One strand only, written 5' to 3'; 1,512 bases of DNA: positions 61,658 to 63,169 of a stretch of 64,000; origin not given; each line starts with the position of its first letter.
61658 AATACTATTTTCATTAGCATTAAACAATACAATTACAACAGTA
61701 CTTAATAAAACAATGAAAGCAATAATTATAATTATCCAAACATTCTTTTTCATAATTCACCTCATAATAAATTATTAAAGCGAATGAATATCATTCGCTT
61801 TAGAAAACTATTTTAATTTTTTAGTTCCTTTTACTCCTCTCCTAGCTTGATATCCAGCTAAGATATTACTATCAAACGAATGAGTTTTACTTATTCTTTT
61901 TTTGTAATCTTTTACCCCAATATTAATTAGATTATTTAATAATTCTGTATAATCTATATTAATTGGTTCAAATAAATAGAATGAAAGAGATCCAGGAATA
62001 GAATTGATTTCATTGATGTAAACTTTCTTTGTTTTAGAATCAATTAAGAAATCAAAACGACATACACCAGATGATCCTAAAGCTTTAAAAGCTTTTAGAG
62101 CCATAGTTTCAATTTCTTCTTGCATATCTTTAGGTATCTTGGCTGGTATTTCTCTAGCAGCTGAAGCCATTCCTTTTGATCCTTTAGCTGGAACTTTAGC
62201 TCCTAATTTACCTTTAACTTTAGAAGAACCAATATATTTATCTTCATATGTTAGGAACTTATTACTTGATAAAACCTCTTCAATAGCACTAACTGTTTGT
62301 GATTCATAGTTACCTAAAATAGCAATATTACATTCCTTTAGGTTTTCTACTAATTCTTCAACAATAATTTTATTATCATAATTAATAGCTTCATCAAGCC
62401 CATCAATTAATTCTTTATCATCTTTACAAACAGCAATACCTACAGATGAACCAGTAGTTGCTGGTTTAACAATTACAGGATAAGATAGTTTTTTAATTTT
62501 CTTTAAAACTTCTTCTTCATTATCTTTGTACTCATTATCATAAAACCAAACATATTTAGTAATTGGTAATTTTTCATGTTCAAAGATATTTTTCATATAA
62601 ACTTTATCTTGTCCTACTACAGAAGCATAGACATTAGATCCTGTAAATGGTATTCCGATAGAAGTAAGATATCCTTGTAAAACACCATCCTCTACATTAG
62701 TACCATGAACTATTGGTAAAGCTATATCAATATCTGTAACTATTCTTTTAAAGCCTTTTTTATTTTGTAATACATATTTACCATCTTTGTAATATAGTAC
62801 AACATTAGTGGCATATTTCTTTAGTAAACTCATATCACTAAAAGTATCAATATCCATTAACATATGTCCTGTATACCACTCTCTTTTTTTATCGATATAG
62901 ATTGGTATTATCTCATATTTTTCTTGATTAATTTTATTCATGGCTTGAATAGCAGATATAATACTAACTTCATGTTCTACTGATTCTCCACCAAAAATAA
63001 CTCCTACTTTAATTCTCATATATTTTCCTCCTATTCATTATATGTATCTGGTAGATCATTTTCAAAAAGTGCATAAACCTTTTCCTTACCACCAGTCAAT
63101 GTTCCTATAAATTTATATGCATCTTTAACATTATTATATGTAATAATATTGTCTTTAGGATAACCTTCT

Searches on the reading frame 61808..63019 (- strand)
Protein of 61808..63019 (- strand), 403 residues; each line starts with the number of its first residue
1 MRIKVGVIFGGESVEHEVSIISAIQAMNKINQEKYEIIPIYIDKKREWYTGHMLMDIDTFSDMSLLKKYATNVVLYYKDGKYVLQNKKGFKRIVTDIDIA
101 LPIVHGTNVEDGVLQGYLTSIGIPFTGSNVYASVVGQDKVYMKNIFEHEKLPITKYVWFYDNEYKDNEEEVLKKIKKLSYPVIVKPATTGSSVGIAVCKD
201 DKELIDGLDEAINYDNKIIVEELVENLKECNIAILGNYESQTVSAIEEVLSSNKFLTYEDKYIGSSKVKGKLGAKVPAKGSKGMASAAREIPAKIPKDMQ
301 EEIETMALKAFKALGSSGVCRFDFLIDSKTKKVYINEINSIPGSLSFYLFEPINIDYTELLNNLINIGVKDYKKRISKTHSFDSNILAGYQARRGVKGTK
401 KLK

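Call 56: find_encoding_contigs(protein=window:61808-63019:-, flank=10000, max_places=2)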
Protein window:61808-63019:- (403 aa): 4 contigs read that carry it; 2 places shown.
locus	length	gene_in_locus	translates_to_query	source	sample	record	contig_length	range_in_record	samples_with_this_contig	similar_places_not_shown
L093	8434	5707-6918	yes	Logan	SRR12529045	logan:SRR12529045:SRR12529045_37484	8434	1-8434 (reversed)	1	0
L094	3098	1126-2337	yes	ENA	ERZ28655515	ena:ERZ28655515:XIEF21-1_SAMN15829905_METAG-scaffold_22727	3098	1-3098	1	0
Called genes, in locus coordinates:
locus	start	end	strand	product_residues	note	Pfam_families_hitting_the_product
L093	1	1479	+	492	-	?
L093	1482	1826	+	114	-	PF02033:RBFA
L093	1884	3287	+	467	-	PF03193:RsgA_GTPase (faint), PF05621:TniB (weak), PF13191:AAA_16 (weak), PF00004:AAA, PF07728:AAA_5 (faint)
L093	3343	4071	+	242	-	PF00561:Abhydrolase_1, PF12146:Hydrolase_4, PF12697:Abhydrolase_6, PF20408:Abhydrolase_11 (weak)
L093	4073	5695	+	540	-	PF08245:Mur_ligase_M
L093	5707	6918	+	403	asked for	PF01820:Dala_Dala_lig_N, PF02786:CPSase_L_D2, PF08443:RimK (faint), PF02222:ATP-grasp (faint), PF07478:Dala_Dala_lig_C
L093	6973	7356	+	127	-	-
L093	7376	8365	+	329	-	PF01757:Acyl_transf_3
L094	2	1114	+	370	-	?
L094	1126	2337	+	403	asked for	PF01820:Dala_Dala_lig_N, PF02786:CPSase_L_D2, PF08443:RimK (faint), PF02222:ATP-grasp (faint), PF07478:Dala_Dala_lig_C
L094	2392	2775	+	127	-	-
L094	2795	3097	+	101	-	?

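Call 63: search_protein_families(library=ncbifam, proteins=[L093:1884-3287:+], max_evalue=0.00001)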
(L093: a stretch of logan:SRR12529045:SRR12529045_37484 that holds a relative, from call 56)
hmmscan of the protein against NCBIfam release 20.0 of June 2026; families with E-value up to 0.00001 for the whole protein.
L093:1884-3287:+ (467 aa): 7 families
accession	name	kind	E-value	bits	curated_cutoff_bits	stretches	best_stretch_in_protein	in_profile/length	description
TIGR03346.1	chaperone_ClpB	equivalog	6.8e-50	170.3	1232.1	1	158-360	150-359/853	ATP-dependent chaperone ClpB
TIGR02639.1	ClpA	equivalog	3.9e-49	167.5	993.15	1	128-373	130-382/734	ATP-dependent Clp protease ATP-binding subunit ClpA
TIGR03345.1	VI_ClpV1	equivalog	6.2e-49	167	884.95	1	84-361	92-374/852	type VI secretion system ATPase TssH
NF008118.0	PRK10865.1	equivalog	3.9e-41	140.8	1417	1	161-352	158-356/857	ATP-dependent chaperone ClpB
NF008263.0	PRK11034.1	equivalog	1.6e-39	135.4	1350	1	133-361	140-373/758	ATP-dependent Clp protease ATP-binding subunit ClpA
NF033607.0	disagg_AAA_ClpG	exception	1.1e-37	129.5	1900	1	151-348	231-437/932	AAA family protein disaggregase ClpG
NF033606.1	heat_AAA_ClpK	exception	3.5e-37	127.8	1900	1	150-338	251-448/949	heat shock survival AAA family ATPase ClpK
